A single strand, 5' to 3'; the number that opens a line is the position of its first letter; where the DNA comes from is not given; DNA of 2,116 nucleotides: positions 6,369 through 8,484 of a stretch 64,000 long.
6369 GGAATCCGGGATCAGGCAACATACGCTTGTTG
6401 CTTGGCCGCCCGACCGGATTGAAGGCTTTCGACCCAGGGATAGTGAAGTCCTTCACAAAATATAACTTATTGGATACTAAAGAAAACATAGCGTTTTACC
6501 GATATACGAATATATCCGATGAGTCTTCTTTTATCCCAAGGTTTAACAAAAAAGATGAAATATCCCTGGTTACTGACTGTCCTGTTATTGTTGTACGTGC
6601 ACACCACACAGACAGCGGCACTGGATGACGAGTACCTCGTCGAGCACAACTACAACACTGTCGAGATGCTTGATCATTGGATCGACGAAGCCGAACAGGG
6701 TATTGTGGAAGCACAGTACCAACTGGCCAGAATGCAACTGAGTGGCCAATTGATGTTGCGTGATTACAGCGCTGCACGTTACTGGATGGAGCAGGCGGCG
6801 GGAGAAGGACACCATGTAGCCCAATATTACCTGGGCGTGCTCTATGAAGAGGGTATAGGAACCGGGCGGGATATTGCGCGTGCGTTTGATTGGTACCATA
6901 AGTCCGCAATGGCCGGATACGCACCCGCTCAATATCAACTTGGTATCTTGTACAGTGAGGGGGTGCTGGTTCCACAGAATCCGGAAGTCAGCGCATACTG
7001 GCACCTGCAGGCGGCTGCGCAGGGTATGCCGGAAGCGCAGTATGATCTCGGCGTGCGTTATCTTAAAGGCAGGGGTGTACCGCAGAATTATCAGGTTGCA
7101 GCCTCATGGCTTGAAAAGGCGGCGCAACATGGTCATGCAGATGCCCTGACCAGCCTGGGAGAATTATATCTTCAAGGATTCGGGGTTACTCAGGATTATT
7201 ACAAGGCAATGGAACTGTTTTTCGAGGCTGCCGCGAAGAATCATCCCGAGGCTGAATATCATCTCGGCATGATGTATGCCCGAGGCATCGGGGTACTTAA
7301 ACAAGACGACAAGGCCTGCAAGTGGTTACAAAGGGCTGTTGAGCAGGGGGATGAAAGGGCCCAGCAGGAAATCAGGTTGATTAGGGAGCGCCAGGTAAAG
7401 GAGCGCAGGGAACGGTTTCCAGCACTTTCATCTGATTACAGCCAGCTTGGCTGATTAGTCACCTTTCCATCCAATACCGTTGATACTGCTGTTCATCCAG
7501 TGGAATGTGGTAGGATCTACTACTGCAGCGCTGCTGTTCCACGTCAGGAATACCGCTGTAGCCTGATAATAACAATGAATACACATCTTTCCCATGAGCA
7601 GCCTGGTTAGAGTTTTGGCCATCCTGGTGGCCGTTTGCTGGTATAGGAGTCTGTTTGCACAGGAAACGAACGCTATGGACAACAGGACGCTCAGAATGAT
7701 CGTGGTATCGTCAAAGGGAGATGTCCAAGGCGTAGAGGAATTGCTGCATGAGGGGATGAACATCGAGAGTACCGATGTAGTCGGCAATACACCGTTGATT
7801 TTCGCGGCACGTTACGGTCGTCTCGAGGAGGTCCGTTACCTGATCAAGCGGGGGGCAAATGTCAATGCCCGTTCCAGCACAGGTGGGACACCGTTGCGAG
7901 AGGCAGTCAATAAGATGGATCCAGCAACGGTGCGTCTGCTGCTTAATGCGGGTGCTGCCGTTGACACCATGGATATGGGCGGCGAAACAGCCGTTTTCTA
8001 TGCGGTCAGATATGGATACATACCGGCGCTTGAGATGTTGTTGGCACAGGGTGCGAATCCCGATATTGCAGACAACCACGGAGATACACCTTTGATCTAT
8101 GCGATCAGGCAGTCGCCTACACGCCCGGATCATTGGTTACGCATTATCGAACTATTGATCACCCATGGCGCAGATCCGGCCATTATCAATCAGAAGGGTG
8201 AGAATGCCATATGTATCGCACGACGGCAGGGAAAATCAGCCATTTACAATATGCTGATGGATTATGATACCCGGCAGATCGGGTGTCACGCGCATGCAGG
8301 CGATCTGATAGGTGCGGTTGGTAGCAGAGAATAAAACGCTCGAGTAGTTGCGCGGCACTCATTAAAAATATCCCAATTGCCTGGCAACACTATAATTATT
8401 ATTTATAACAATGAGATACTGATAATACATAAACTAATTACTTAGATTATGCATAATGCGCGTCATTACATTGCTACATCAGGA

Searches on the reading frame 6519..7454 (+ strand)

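Call 53: search_protein_families(library=pfam, proteins=[window:6519-7454:+], max_evalue=0.00001)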
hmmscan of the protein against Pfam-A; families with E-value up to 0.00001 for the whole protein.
window:6519-7454:+ (311 aa): 2 families
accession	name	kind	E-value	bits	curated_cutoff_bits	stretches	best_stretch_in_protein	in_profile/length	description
PF08238.18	Sel1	-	3.5e-56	186.1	30.7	6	171-206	1-36/36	Sel1 repeat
PF23310.1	TPR_27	-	4.5e-06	26.7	27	0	227-260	45-78/110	Plant tetratrico peptide repeats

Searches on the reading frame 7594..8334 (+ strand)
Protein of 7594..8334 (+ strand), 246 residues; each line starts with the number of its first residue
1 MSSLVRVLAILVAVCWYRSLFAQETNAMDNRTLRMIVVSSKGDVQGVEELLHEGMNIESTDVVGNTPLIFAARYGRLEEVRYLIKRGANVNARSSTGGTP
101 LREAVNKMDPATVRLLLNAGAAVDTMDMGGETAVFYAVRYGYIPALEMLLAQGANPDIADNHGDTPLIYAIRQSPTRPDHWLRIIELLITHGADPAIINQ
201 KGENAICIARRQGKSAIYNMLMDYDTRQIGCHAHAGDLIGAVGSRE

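Call 53: search_protein_families(library=pfam, proteins=[window:7594-8334:+], max_evalue=0.00001)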
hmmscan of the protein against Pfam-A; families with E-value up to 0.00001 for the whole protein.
window:7594-8334:+ (246 aa): 6 families
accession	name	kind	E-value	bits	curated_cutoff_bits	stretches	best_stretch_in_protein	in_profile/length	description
PF00023.36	Ank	-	3.6e-30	102.8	21.1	1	64-94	2-32/33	Ankyrin repeat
PF12796.13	Ank_2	-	5.4e-29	101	27.3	2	35-127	2-90/90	Ankyrin repeats (3 copies)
PF13857.12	Ank_5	-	1.1e-21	77.1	27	2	50-103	1-55/56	Ankyrin repeats (many copies)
PF13637.12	Ank_4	-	2.8e-21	75.6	22.7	0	135-188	2-49/50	Ankyrin repeats (many copies)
PF13606.12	Ank_3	-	4.9e-18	63.5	22.3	1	64-92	2-30/30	Ankyrin repeat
PF24521.3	Ank_KRIT1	-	2e-11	44.3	80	0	99-212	20-128/149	KRIT1 ankyrin-repeats domain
